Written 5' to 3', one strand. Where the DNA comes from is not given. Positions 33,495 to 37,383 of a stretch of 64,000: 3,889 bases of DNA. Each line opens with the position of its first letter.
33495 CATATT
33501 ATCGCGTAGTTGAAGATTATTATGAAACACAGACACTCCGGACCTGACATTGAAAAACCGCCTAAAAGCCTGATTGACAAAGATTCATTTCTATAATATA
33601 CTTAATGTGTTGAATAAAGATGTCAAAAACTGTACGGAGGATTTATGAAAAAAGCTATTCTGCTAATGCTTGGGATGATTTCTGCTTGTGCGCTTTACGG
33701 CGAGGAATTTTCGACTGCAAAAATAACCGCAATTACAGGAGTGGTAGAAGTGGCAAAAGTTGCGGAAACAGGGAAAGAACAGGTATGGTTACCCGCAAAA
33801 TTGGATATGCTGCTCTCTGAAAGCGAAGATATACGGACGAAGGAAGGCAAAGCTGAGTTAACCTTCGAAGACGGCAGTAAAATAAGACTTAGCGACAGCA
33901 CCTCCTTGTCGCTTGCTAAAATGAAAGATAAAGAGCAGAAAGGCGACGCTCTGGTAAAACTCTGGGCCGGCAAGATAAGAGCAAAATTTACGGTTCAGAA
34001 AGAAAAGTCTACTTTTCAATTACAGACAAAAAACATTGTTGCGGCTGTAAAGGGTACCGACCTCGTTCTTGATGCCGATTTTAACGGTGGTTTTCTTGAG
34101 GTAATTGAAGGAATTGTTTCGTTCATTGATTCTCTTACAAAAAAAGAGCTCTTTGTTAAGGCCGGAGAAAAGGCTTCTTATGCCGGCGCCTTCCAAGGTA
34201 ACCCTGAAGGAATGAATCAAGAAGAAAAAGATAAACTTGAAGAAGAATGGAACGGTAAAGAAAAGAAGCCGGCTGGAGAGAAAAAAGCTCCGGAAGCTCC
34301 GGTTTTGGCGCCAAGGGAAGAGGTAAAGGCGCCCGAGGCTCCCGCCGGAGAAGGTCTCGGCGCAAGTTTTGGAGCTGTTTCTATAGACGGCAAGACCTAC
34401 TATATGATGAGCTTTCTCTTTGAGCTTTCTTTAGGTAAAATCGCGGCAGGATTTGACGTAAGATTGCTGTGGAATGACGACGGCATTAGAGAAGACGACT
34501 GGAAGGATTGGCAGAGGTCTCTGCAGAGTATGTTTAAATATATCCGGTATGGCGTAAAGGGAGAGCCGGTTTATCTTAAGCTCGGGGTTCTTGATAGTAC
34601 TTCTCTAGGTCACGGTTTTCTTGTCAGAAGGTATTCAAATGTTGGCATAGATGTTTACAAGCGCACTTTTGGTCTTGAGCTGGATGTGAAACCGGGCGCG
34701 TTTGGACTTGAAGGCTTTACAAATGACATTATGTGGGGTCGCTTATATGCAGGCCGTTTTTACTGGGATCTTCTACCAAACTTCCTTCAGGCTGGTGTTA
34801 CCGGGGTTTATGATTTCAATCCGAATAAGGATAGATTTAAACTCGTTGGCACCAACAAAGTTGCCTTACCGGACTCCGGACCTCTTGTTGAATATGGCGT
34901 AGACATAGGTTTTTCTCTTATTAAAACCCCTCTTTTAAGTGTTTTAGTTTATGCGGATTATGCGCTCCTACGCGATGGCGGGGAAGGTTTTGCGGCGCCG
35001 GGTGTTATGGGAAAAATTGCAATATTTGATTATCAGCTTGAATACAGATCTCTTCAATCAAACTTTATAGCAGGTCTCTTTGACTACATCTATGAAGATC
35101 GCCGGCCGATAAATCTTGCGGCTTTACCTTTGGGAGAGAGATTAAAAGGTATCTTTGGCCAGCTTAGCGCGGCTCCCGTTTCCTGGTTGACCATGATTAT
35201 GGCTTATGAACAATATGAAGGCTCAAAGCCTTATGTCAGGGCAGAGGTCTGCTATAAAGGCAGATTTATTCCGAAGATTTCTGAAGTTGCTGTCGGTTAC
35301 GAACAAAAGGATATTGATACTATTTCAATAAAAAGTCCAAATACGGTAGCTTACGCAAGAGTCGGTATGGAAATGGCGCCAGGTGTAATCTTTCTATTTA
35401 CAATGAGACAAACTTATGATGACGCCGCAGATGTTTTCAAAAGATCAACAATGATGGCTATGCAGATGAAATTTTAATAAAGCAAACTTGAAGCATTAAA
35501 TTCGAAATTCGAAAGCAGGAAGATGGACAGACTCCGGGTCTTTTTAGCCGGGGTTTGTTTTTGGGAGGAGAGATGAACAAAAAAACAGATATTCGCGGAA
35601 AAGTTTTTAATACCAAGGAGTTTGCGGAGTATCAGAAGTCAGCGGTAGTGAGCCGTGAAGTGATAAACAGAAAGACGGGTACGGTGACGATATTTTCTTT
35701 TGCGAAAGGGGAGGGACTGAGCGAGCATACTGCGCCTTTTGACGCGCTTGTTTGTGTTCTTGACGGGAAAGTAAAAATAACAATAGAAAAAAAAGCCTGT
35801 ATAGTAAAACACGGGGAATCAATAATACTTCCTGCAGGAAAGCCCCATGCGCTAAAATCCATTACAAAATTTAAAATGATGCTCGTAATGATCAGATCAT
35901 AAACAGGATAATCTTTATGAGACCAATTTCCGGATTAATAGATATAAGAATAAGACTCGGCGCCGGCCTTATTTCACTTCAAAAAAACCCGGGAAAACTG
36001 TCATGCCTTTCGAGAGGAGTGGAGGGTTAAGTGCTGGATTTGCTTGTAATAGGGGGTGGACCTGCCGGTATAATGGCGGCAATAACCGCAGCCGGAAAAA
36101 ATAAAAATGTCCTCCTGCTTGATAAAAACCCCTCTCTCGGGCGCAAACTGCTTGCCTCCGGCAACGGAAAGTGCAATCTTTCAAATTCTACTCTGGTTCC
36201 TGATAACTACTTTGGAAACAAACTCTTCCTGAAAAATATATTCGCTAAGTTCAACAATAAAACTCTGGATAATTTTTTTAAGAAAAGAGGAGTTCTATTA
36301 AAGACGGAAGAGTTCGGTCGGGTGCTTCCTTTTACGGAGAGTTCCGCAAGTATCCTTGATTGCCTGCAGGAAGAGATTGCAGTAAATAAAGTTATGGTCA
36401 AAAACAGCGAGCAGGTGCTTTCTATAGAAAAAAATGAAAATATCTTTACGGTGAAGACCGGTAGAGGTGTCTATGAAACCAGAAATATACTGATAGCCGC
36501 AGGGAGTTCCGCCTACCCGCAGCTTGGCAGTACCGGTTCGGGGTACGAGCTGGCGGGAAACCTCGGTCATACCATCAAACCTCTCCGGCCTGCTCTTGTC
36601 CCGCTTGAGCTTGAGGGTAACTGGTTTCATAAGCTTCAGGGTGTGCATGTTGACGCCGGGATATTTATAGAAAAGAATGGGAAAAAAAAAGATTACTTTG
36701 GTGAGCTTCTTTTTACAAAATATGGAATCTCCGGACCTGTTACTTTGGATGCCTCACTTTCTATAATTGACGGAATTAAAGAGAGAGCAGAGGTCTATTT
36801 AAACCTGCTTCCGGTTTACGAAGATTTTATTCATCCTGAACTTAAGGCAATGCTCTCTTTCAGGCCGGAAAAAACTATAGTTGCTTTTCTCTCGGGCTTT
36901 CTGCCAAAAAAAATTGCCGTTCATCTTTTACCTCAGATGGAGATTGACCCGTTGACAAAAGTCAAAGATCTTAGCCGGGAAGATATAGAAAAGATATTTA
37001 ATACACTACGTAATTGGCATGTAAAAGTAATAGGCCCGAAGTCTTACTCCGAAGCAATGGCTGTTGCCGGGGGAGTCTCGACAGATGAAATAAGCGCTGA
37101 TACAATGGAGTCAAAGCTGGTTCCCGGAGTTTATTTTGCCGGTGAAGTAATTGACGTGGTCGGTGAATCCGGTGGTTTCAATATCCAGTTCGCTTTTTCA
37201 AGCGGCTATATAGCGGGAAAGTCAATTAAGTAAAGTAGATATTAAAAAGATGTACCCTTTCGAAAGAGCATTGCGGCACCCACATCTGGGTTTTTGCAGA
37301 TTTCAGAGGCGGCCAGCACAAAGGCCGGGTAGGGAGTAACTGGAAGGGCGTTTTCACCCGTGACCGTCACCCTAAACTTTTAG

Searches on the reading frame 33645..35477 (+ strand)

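Call 25: search_protein_families(library=pfam, proteins=[window:33645-35477:+], max_evalue=0.00001)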
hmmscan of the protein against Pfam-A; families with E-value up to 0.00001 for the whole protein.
window:33645-35477:+ (610 aa): 1 family
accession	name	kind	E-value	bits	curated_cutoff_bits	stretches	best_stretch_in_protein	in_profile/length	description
PF04773.18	FecR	-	1.5e-12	48.2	24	1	62-158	2-96/97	FecR protein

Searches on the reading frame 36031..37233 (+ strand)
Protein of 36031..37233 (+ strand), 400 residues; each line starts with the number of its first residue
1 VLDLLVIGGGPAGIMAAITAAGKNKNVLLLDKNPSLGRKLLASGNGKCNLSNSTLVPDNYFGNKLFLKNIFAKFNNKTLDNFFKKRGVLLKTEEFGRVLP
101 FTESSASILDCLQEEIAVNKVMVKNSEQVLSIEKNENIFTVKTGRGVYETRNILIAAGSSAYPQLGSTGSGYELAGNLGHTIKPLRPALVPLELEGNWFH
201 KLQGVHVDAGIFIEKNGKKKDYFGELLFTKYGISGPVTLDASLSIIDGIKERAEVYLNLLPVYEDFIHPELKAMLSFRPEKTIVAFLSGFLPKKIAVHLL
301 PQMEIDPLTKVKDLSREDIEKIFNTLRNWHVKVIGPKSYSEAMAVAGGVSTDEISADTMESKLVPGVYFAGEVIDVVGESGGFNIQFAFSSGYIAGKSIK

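Call 25: search_protein_families(library=pfam, proteins=[window:36031-37233:+], max_evalue=0.00001)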
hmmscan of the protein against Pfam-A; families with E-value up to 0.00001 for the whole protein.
window:36031-37233:+ (400 aa): 8 families
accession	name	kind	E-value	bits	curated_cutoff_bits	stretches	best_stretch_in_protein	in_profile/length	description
PF03486.20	HI0933_like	-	7.2e-76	255.3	50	1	3-397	2-243/244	HI0933-like protein Rossmann domain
PF22780.1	HI0933_like_1st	-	1.5e-30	106.7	27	1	186-343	1-164/165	HI0933-like protein barrel and H2TH domain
PF13738.12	Pyr_redox_3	-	1.5e-13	51.1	30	1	109-165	84-140/305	Pyridine nucleotide-disulphide oxidoreductase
PF00890.30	FAD_binding_2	-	2.3e-10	40.7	20.4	1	3-44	1-42/414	FAD binding domain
PF07992.20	Pyr_redox_2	-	1e-09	38.7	26.1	1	3-162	2-112/291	Pyridine nucleotide-disulphide oxidoreductase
PF12831.13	FAD_oxidored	-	8.5e-09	35.6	27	1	3-37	1-35/416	FAD dependent oxidoreductase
PF01266.30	DAO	-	5.6e-08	33.1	27.9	0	3-37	1-35/353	FAD dependent oxidoreductase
PF01134.28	GIDA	-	5.2e-06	26.2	22.1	0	3-33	1-31/391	Glucose inhibited division protein A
